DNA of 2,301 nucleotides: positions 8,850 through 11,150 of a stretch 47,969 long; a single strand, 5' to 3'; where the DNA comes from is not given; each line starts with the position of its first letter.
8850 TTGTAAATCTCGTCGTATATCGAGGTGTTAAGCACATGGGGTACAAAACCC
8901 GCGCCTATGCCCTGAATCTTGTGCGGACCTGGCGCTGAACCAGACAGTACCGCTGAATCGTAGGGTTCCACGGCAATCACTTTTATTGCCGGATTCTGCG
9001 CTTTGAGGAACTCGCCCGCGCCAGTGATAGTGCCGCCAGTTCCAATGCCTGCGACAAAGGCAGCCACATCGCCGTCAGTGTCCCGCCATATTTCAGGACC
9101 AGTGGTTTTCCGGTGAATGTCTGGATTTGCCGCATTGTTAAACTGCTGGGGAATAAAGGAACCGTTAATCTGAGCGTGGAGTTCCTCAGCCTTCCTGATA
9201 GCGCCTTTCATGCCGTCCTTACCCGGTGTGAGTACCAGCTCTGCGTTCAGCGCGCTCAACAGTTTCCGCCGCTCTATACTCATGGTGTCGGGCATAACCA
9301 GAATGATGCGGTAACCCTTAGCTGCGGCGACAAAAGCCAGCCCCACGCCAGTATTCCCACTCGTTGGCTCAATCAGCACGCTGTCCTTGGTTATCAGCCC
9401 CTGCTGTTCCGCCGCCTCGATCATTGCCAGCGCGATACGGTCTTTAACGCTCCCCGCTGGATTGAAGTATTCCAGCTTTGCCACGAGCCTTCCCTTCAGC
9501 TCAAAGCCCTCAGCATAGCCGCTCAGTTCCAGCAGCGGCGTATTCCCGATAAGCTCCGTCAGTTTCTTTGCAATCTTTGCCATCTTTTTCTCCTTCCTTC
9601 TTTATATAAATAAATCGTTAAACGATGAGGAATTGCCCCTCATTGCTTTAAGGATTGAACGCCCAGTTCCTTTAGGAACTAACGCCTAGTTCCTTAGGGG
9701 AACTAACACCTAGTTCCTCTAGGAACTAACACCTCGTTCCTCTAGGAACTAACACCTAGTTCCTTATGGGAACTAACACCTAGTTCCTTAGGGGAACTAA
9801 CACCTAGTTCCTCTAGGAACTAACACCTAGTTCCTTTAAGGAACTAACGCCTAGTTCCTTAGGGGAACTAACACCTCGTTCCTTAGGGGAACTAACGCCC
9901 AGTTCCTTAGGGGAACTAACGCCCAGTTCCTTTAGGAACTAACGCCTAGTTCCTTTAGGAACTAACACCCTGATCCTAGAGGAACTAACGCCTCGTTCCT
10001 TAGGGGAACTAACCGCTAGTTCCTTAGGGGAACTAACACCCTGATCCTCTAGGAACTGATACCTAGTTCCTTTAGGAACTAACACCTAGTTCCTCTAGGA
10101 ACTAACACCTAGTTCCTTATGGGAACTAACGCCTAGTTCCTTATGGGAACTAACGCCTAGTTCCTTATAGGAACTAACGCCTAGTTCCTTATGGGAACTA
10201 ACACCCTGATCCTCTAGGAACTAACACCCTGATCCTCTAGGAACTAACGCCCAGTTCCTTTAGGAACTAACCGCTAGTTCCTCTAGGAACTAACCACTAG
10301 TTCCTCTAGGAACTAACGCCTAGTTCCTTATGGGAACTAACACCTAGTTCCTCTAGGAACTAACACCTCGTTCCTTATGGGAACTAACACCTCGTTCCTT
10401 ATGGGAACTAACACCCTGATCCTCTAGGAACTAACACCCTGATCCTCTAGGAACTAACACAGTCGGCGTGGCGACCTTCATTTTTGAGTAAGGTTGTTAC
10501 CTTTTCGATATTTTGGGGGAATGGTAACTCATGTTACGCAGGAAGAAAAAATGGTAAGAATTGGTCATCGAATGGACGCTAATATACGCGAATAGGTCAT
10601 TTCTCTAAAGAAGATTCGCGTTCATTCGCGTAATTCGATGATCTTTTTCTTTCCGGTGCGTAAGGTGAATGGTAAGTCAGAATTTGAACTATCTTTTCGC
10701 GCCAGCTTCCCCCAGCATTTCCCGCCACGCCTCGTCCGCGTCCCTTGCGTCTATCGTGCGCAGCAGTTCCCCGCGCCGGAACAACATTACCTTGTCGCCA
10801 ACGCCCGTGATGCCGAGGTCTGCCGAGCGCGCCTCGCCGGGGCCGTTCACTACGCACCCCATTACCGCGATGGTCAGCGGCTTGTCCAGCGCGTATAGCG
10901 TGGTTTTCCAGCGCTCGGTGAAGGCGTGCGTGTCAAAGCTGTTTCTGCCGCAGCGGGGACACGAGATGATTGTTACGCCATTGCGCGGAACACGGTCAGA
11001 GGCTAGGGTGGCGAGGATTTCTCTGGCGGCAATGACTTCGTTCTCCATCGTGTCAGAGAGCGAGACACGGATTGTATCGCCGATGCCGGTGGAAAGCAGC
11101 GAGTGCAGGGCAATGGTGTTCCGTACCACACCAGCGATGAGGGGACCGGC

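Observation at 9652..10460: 0.8-kb array of about 34 hairpin-forming 23-24 bp repeats where the nif-like operon's promoter should be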

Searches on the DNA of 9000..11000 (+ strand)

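Call 8: search_dna_similar(query=window:9000-11000:+, collection=plasmids, mode=near)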
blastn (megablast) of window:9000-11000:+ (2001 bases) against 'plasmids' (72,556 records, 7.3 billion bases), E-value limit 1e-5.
No match.

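Call 56: search_dna_similar(query=window:9652-10460:+, collection=plasmids, mode=distant, max_evalue=0.001)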
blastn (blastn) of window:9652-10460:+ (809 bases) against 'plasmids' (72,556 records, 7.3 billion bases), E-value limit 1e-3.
No match.

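Call 57: search_dna_similar(query=window:9652-10460:+, collection=phages, mode=distant, max_evalue=0.001)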
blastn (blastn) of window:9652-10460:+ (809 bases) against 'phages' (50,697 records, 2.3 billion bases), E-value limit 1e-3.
No match.
